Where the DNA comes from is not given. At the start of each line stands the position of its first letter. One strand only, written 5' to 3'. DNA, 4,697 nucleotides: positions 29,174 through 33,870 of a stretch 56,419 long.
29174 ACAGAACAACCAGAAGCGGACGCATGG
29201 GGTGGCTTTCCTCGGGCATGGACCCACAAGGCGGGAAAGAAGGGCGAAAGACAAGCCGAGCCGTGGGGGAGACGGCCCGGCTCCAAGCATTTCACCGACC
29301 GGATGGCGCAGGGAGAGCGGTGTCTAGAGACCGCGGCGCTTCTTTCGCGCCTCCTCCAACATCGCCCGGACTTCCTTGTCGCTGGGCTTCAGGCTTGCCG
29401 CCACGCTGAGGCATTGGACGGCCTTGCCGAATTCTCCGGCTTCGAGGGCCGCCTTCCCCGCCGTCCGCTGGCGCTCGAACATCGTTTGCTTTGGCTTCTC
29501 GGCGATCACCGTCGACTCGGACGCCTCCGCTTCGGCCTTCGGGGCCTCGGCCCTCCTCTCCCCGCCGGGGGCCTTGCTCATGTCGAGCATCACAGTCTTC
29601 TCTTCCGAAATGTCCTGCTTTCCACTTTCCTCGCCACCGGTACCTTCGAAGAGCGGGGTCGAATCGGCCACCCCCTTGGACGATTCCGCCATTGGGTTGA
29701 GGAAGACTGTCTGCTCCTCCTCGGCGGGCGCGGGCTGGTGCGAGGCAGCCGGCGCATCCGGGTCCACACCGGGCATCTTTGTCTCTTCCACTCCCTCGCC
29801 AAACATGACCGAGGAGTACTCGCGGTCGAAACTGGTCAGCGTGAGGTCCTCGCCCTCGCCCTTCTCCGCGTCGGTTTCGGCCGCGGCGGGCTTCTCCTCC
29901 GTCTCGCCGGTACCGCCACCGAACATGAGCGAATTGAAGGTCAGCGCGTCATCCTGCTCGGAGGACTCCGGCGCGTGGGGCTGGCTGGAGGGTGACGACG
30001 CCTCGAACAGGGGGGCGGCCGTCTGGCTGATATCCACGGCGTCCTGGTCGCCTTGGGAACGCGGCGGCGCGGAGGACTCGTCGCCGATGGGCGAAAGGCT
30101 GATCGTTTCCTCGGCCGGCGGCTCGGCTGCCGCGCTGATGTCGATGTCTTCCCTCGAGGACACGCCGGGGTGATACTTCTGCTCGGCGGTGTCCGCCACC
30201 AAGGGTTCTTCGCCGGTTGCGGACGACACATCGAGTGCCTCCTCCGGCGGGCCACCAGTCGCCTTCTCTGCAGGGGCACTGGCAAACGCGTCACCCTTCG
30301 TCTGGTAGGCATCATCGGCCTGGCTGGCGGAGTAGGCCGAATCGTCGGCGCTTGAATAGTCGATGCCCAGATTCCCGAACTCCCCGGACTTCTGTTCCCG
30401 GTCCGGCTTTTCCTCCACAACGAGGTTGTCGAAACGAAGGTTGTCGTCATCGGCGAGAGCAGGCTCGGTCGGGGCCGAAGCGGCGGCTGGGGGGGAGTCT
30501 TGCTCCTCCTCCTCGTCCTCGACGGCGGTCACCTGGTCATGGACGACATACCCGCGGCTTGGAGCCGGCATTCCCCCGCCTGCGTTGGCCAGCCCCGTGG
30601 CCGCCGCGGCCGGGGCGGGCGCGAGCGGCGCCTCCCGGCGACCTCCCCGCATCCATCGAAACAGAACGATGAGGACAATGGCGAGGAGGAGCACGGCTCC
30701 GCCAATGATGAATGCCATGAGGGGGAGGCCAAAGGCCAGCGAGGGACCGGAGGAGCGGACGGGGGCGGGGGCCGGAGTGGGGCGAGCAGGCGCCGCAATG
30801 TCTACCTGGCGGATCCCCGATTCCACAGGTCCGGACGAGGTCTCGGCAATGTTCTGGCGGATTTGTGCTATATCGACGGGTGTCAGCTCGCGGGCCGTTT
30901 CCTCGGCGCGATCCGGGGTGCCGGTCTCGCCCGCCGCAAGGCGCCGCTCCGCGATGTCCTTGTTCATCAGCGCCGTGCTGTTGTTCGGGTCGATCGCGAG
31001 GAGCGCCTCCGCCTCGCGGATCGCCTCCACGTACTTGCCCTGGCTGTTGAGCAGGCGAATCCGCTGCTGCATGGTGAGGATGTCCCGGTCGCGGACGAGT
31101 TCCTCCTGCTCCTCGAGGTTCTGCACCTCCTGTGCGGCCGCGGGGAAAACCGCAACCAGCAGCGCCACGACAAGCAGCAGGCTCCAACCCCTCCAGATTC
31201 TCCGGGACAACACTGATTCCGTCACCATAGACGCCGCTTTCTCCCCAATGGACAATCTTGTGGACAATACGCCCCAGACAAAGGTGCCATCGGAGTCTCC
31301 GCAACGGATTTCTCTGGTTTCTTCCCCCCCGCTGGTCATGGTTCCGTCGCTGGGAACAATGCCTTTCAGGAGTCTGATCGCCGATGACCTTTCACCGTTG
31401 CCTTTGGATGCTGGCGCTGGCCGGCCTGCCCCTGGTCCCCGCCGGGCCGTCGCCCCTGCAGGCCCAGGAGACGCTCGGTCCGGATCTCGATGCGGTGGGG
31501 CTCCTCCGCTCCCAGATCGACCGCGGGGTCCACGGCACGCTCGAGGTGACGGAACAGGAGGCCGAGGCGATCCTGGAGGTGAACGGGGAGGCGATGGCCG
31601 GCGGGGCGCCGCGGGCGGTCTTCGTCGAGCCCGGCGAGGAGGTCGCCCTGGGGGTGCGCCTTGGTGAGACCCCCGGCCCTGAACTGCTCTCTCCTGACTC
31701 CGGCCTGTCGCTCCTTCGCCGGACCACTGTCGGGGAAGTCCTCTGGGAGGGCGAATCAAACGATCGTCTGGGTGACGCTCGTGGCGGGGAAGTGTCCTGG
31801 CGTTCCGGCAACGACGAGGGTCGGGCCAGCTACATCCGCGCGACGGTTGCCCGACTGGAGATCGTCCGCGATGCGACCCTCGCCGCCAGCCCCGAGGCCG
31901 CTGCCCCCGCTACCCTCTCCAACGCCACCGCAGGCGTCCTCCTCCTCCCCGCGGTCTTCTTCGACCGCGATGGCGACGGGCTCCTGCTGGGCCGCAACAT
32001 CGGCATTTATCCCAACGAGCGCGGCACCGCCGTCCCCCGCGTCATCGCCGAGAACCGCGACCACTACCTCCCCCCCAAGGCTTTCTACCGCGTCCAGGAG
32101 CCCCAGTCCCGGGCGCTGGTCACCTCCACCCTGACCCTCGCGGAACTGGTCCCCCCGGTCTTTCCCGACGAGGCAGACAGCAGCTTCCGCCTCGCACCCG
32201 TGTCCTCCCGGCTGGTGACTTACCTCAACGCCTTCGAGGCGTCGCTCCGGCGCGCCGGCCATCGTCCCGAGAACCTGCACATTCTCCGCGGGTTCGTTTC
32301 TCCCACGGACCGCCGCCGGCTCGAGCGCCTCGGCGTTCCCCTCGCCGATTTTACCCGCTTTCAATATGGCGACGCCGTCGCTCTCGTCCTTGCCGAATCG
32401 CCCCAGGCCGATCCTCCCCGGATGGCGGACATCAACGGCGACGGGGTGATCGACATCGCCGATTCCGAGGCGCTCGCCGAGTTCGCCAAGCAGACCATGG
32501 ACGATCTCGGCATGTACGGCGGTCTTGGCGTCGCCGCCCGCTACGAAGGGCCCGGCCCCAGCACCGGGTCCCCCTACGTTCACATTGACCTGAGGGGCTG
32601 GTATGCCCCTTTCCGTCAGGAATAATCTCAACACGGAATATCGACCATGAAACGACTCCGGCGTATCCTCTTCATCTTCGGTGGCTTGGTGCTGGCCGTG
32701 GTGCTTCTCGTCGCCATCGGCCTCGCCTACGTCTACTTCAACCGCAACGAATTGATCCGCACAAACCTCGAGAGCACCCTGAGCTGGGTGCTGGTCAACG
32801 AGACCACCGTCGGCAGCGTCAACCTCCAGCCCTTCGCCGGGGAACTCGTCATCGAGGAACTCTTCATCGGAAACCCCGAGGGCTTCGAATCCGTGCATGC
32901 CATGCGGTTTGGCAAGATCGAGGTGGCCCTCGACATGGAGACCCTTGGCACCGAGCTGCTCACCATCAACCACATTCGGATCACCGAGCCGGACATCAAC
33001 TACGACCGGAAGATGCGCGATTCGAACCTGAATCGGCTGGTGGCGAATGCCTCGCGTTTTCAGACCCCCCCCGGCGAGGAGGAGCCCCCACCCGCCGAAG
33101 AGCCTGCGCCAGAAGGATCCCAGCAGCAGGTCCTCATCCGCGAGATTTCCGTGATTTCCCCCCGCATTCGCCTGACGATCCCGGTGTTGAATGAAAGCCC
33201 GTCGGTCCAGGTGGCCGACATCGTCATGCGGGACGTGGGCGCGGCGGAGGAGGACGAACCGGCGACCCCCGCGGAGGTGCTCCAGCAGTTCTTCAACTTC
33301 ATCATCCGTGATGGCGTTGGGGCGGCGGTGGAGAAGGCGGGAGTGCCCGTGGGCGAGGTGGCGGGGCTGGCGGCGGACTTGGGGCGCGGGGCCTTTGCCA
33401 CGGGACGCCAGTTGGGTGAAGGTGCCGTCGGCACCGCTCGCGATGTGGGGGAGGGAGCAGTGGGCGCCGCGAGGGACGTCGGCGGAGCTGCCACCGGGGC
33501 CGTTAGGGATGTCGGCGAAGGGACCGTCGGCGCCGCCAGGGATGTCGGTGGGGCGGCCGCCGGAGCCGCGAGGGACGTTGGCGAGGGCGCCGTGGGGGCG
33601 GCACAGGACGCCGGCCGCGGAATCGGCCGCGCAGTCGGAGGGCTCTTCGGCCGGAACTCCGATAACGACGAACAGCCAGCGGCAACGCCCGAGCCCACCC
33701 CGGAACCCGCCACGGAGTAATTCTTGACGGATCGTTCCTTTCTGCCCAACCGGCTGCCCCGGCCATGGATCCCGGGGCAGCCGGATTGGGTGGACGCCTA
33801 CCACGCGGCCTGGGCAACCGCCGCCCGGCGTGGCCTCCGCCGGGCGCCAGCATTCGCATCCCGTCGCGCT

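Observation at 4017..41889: A/T-rich octamer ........(R) is massively over-represented and imposed on coding sequence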

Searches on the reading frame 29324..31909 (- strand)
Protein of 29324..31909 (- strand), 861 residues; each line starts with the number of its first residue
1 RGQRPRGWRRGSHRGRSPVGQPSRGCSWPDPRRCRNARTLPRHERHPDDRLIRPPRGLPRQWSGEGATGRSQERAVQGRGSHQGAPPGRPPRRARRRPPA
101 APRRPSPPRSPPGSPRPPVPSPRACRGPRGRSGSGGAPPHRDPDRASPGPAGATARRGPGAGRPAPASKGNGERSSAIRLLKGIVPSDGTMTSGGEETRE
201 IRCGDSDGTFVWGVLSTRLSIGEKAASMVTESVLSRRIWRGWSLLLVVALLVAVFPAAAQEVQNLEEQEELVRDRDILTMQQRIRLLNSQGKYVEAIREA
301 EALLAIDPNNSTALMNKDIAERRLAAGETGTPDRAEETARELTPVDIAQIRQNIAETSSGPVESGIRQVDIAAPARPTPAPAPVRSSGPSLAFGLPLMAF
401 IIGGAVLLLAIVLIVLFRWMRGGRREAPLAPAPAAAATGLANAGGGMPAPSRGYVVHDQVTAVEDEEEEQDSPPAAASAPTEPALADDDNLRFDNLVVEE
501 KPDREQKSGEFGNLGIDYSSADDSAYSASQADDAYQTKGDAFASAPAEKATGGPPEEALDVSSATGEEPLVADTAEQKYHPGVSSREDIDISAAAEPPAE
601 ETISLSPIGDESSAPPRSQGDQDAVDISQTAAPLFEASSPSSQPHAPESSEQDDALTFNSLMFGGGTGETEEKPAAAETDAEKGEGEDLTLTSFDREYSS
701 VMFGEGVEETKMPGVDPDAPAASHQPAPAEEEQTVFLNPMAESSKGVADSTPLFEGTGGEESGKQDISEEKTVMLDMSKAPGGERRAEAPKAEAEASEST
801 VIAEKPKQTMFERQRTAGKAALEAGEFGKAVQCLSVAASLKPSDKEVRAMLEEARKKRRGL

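Call 12: search_protein_families(library=pfam, proteins=[window:29324-31909:-], max_evalue=0.01)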
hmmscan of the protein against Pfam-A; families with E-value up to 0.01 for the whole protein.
window:29324-31909:- (861 aa): 4 families
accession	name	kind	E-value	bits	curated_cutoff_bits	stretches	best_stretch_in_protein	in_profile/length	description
PF13428.12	TPR_14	-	8e-07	29.6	23.5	0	281-315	5-39/44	Tetratricopeptide repeat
PF07719.23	TPR_2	-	0.0001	22.5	27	0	290-310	14-34/34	Tetratricopeptide repeat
PF14559.12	TPR_19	-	0.00025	21.7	25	0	289-315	3-29/68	Tetratricopeptide repeat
PF13414.12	TPR_11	-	0.0036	17.4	26.8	0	287-314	4-31/42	TPR repeat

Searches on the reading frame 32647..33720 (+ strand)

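Call 23: search_protein_families(library=pfam, proteins=[window:32647-33720:+], max_evalue=0.001)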
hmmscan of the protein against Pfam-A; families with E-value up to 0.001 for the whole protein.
window:32647-33720:+ (357 aa): 2 families
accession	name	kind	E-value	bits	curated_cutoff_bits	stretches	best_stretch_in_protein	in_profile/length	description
PF05359.17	DUF748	-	9.8e-14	50.8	50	1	2-176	12-166/1037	Domain of Unknown Function (DUF748)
PF05170.20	AsmA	-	7e-06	25.6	29.8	1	1-177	1-172/607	AsmA family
